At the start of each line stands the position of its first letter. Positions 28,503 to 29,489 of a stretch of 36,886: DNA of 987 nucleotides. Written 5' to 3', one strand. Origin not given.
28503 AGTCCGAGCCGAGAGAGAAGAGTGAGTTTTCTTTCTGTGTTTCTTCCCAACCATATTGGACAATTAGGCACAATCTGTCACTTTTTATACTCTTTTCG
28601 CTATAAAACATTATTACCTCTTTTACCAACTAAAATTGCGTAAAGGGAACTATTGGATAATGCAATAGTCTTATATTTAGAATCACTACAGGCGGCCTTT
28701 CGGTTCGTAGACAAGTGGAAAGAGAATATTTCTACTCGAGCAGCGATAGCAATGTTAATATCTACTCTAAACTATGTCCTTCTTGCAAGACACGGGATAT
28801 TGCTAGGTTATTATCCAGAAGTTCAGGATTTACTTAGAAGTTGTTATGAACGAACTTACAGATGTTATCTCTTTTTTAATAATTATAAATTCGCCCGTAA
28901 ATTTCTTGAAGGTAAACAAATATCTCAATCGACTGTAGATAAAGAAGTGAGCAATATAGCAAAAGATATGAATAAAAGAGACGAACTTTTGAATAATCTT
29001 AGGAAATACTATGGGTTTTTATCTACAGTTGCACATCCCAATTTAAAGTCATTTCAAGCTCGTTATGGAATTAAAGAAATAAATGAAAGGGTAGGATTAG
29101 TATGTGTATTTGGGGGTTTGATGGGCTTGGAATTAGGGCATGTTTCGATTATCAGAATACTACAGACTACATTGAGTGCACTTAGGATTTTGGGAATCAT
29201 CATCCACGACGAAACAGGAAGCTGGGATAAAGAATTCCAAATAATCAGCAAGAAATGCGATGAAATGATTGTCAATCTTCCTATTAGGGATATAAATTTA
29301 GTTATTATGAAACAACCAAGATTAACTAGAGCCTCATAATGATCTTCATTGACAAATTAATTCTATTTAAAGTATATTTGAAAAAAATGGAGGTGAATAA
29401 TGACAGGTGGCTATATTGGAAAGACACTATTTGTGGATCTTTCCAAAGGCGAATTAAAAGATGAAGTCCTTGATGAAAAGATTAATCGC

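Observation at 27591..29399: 1.8-kb AT-rich orphan-gene islet inserted between two tandem AOR paralogs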

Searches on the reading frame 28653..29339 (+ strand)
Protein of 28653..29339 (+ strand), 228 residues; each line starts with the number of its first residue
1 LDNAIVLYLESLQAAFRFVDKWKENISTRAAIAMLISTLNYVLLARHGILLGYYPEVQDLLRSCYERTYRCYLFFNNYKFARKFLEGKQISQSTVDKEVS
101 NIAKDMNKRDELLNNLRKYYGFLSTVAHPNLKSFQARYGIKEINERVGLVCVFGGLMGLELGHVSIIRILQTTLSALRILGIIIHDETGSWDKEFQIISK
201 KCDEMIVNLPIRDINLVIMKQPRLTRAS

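Call 6: search_protein_families(library=pfam, proteins=[window:28653-29339:+], max_evalue=1)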
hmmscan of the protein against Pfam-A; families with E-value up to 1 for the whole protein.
window:28653-29339:+ (228 aa): 1 family
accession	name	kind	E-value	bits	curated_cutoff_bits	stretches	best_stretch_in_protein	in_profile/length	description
PF18928.5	DUF5677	-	0.0041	17.6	27.1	1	92-138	121-159/166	Family of unknown function (DUF5677)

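Call 7: search_protein_families(library=padloc, proteins=[window:28653-29339:+], max_evalue=1)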
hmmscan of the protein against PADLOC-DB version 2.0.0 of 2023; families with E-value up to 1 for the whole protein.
window:28653-29339:+ (228 aa): 0 families

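Call 8: search_protein_families(library=ncbifam, proteins=[window:28653-29339:+], max_evalue=1)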
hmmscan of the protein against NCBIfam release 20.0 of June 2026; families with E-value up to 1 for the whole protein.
window:28653-29339:+ (228 aa): 0 families

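Call 9: find_encoding_contigs(protein=window:28653-29339:+, flank=10000, max_places=10)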
Protein window:28653-29339:+ (228 aa): no gene with exactly this product is on record in the collection.

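Call 11: find_homologous_proteins(query=window:28653-29339:+, max_evalue=0.001)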
Query window:28653-29339:+ (228 aa): 117 proteins with E <= 0.001 among 308 candidates.
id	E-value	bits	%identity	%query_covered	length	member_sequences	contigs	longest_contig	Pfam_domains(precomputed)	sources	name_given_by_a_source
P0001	1.9e-146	503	100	100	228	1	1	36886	-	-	-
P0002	1.4e-107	376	78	94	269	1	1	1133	-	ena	-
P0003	2.5e-105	369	77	94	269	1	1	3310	-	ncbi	-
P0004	7.6e-100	351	72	94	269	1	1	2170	-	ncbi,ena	-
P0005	1.3e-99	350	73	92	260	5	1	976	-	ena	-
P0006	5.8e-96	338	71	92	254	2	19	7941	-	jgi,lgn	-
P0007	8.2e-95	335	70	92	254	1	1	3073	-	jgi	jgi:hypothetical protein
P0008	5.0e-94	332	71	92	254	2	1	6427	-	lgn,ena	-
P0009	1.2e-93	331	70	92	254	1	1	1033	-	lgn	-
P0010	2.9e-93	329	70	92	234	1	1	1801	-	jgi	jgi:hypothetical protein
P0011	3.4e-93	329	71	92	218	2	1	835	-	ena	-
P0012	5.0e-93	329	71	92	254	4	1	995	-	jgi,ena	-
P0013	3.3e-92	326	70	92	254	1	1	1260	-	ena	-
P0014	2.5e-91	323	68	92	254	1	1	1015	-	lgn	-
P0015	1.2e-90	321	69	92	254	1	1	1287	-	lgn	-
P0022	2.6e-89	317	66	94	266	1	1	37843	-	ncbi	ncbi:hypothetical protein ACFLW0_05245 [Chloroflexota bacterium]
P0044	1.6e-85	304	64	92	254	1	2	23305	PF18928.6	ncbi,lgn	-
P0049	1.3e-84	301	67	92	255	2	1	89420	-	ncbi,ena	-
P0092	1.1e-75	272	61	90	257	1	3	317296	-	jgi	jgi:hypothetical protein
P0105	1.8e-69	252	55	92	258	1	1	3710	PF18928.6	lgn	-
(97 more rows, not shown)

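Call 15: find_encoding_contigs(protein=P0003, flank=10000, max_places=4)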
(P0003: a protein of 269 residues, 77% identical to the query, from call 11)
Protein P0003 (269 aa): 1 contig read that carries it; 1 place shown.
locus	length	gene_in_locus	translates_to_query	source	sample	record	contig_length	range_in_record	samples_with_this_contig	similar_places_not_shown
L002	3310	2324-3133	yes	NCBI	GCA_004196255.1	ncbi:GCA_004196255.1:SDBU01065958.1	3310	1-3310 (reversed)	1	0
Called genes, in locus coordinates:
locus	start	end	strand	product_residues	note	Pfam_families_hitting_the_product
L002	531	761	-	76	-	PF12728:HTH_17, PF13411:MerR_1 (weak)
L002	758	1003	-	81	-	-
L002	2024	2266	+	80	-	-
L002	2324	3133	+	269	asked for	-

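Call 25: find_encoding_contigs(protein=P0022, flank=8000, max_places=3)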
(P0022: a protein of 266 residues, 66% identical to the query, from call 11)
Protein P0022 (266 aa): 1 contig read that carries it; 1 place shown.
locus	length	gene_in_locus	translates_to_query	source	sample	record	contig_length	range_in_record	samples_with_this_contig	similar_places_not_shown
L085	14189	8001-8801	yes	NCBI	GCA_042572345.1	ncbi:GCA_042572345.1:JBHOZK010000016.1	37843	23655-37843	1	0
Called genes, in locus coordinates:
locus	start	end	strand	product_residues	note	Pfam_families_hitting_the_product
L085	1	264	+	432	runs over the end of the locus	PF00079:Serpin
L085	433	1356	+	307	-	PF00890:FAD_binding_2 (faint), PF01134:GIDA (faint), PF01266:DAO (weak), PF01494:FAD_binding_3 (faint), PF01946:Thi4 (faint), PF07992:Pyr_redox_2, PF13738:Pyr_redox_3, PF00070:Pyr_redox, +3 more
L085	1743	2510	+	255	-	PF01261:AP_endonuc_2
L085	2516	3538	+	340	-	PF01547:SBP_bac_1, PF13416:SBP_bac_8, PF13531:SBP_bac_11, PF13343:SBP_bac_6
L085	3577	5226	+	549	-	PF00528:BPD_transp_1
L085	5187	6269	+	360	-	PF00005:ABC_tran, PF13304:AAA_21 (faint), PF17912:OB_MalK (faint), PF08402:TOBE_2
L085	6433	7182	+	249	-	PF01144:CoA_trans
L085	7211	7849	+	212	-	PF01144:CoA_trans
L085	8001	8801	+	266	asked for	-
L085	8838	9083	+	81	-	-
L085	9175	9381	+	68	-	-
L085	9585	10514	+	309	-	PF00753:Lactamase_B, PF19583:ODP (weak), PF12706:Lactamase_B_2 (faint)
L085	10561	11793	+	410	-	PF06050:HGD-D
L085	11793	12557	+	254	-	PF01869:BcrAD_BadFG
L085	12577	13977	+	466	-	PF01565:FAD_binding_4, PF02913:FAD-oxidase_C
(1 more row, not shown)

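Call 26: find_encoding_contigs(protein=P0049, flank=8000, max_places=3)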
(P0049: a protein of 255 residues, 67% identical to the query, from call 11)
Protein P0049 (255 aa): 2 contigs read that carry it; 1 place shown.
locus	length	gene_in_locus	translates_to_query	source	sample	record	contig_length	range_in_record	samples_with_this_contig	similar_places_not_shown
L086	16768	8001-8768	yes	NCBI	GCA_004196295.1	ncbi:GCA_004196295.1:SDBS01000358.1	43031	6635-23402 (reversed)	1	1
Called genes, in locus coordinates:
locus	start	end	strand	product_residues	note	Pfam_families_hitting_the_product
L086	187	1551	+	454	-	PF00070:Pyr_redox (faint), PF01210:NAD_Gly3P_dh_N (faint), PF01262:AlaDh_PNT_C (faint), PF01488:Shikimate_DH (faint), PF02254:TrkA_N, PF02080:TrkA_C, PF02254:TrkA_N, PF02080:TrkA_C (weak), +6 more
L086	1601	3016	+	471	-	PF02386:TrkH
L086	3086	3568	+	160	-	PF00582:Usp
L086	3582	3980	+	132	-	PF02254:TrkA_N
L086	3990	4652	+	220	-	PF02254:TrkA_N, PF02080:TrkA_C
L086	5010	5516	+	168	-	PF10531:SLBB (faint), PF12836:HHH_3, PF14520:HHH_5 (faint), PF00633:HHH (faint)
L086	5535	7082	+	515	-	PF13567:DUF4131, PF03772:Competence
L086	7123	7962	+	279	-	PF25281:MBL_MAP1B (faint), PF00753:Lactamase_B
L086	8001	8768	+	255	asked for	-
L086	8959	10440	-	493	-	PF00501:AMP-binding, PF13193:AMP-binding_C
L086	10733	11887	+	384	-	PF01136:Peptidase_U32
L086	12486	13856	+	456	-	PF07690:MFS_1, PF13347:MFS_2 (faint), PF07690:MFS_1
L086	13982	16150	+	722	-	PF01966:HD, PF13328:HD_4, PF04607:RelA_SpoT, PF02824:TGS, PF19296:RelA_AH, PF28438:RelA_RIS, PF13291:ACT_4, PF01842:ACT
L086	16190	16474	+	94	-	PF01649:Ribosomal_S20p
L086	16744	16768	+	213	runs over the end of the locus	PF01726:LexA_DNA_bind, PF00717:Peptidase_S24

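Call 27: find_encoding_contigs(protein=P0092, flank=8000, max_places=3)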
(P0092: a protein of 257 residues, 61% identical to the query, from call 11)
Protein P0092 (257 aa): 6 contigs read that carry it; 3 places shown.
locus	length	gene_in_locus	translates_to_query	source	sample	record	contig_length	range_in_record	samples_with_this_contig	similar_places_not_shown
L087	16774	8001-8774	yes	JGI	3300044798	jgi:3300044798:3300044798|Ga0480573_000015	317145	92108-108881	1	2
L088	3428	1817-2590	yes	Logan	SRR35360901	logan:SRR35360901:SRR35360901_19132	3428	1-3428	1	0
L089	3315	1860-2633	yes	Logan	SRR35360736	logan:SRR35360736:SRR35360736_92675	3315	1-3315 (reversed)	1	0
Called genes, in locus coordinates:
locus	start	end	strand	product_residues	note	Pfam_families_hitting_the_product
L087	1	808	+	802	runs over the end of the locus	PF17764:PriA_3primeBD, PF00270:DEAD, PF04851:ResIII, PF18319:Zn_ribbon_PriA (weak), PF00271:Helicase_C, PF18074:PriA_C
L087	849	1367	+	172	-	PF01327:Pep_deformylase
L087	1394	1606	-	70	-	-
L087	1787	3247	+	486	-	PF13520:AA_permease_2, PF00324:AA_permease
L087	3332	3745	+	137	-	PF00582:Usp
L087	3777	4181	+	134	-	PF02254:TrkA_N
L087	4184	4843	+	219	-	PF02254:TrkA_N, PF02080:TrkA_C (weak)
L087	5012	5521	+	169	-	PF10531:SLBB, PF22461:SLBB_2, PF12836:HHH_3, PF00633:HHH (faint), PF03934:T2SSK (weak)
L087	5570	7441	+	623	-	PF13567:DUF4131, PF03772:Competence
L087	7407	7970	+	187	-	-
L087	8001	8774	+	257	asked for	-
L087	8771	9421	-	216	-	PF01209:Ubie_methyltran, PF13489:Methyltransf_23, PF08241:Methyltransf_11, PF08242:Methyltransf_12, PF13649:Methyltransf_25, PF13847:Methyltransf_31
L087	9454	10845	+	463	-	PF04055:Radical_SAM, PF00583:Acetyltransf_1 (faint), PF16199:Radical_SAM_C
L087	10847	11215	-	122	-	PF06262:Zincin_1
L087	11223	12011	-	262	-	PF23023:Anti-Pycsar_Apyc1 (faint), PF00753:Lactamase_B, PF12706:Lactamase_B_2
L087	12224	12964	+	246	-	PF01144:CoA_trans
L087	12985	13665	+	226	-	PF01144:CoA_trans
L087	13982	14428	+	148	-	PF12675:DUF3795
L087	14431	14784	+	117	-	PF07883:Cupin_2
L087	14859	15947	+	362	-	PF01118:Semialdhyde_dh, PF02774:Semialdhyde_dhC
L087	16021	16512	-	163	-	-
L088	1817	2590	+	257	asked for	-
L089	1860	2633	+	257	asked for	-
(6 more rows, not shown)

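Call 36: search_protein_families(library=pfam, alignment_id=A1, max_evalue=0.1)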
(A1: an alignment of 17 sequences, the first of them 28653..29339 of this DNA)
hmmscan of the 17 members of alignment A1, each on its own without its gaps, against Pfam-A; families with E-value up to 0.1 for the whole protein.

A. member 1, window:28653-29339:+ (228 aa): 1 family
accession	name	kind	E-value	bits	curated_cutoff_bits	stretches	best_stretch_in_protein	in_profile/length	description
PF18928.5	DUF5677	-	0.0041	17.6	27.1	1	92-138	121-159/166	Family of unknown function (DUF5677)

B. families by the number of members that match (of 17 scanned): 14 families
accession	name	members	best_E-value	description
PF18928.5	DUF5677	10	5e-05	Family of unknown function (DUF5677)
PF18532.6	DUF5621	3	0.0017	Domain of unknown function (DUF5621)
PF05464.17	Phi-29_GP4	2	0.029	Phi-29-like late genes activator (early protein GP4)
PF08375.16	Rpn3_C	1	0.019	Proteasome regulatory subunit C-terminal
PF13256.11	DUF4047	1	0.025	Domain of unknown function (DUF4047)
PF05043.19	Mga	1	0.033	Mga helix-turn-helix domain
PF08929.15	PoNi_C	1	0.041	PoNe immunity proteins (PoNi), C-terminal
PF14130.12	Cap4_nuclease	1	0.043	Cap4, dsDNA endonuclease domain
PF05263.17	DUF722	1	0.05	Protein of unknown function (DUF722)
PF13863.11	DUF4200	1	0.056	Domain of unknown function (DUF4200)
PF21940.1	Pfc11_Rna14-15-ID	1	0.062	Pfc11 Rna14/15 interacting domain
PF06160.17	EzrA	1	0.067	Septation ring formation regulator, EzrA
PF05218.19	DUF713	1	0.081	Protein of unknown function (DUF713)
PF05848.17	CtsR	1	0.096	CtsR N-terminal HTH domain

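Call 50: search_solved_structures(query=A1, max_evalue=1, show_alignments=1)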
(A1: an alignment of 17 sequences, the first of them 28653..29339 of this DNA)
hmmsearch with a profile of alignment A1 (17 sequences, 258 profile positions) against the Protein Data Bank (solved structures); distinct sequences matched with E-value up to 1: 0.

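Call 54: find_encoding_contigs(protein=P0006, flank=5000, max_places=8)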
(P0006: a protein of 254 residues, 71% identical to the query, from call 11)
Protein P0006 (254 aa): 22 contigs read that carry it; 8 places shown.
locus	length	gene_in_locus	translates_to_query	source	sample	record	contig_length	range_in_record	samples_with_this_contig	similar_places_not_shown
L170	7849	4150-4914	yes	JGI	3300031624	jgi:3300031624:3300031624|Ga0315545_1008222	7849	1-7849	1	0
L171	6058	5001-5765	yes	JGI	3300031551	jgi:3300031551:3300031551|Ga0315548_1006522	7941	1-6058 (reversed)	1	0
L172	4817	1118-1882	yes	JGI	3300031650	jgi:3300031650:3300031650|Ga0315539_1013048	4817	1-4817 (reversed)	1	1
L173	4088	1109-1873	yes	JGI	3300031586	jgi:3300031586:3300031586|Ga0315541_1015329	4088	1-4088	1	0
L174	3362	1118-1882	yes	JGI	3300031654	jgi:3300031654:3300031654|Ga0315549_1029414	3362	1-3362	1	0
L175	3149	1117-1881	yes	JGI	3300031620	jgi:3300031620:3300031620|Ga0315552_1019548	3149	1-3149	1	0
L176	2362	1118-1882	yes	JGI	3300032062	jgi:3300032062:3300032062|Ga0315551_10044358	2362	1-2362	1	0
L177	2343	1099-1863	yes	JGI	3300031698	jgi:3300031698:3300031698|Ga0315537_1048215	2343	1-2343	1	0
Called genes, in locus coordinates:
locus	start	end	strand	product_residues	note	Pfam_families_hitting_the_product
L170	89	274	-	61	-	-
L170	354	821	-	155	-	-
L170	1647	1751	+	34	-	-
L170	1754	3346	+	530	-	PF00989:PAS, PF08448:PAS_4, PF13426:PAS_9, PF00989:PAS, PF08448:PAS_4, PF13426:PAS_9, PF08447:PAS_3, PF00512:HisKA, +3 more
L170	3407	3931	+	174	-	PF01978:TrmB (faint), PF12802:MarR_2, PF13463:HTH_27 (weak)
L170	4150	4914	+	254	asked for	-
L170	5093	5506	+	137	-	PF01894:YjbQ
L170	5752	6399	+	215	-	PF01026:TatD_DNase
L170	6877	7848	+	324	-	?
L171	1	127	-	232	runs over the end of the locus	PF13549:ATP-grasp_5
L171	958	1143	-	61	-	-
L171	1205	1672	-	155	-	-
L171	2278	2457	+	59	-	-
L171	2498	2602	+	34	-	-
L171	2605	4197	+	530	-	PF00989:PAS, PF08448:PAS_4, PF08447:PAS_3, PF13426:PAS_9, PF00989:PAS, PF08448:PAS_4, PF13426:PAS_9, PF08447:PAS_3, +3 more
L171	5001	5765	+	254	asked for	-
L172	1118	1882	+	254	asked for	-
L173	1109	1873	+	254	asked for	-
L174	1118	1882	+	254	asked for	-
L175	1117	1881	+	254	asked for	-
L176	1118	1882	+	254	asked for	-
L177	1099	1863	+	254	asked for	-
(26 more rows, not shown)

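Call 64: predict_structure(alignment_id=A4)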
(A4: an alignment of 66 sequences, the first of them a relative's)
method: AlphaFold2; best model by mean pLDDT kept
length: 269 residues; sequences in the alignment: 66
mean_pLDDT: 80.0   pTM: 0.81
mean pLDDT of the five models: 80.0, 79.0, 78.9, 78.0, 75.9
residues with pLDDT >= 90: 105; 70-90: 96; 50-70: 49; < 50: 19
segments of 3 or more residues with pLDDT < 50: 256-269
pLDDT, mean of each block of 10 residues (from residue 1): 72 82 90 95 98 93 89 94 97 91 88 90 94 92 79 61 64 68 60 53 86 92 80 70 91 57 29
secondary structure, 60 per line:
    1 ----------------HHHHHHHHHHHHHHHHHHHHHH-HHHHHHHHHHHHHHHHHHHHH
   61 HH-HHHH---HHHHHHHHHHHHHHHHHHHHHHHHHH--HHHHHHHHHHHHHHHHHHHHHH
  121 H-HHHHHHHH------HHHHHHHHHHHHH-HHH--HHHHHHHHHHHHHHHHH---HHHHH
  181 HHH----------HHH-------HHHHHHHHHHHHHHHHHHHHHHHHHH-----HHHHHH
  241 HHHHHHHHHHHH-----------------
elements in order: H17-38 H40-62 H64-67 H71-96 H99-121 H123-130 H137-149 H156-172 H176-183 H204-229 H235-252
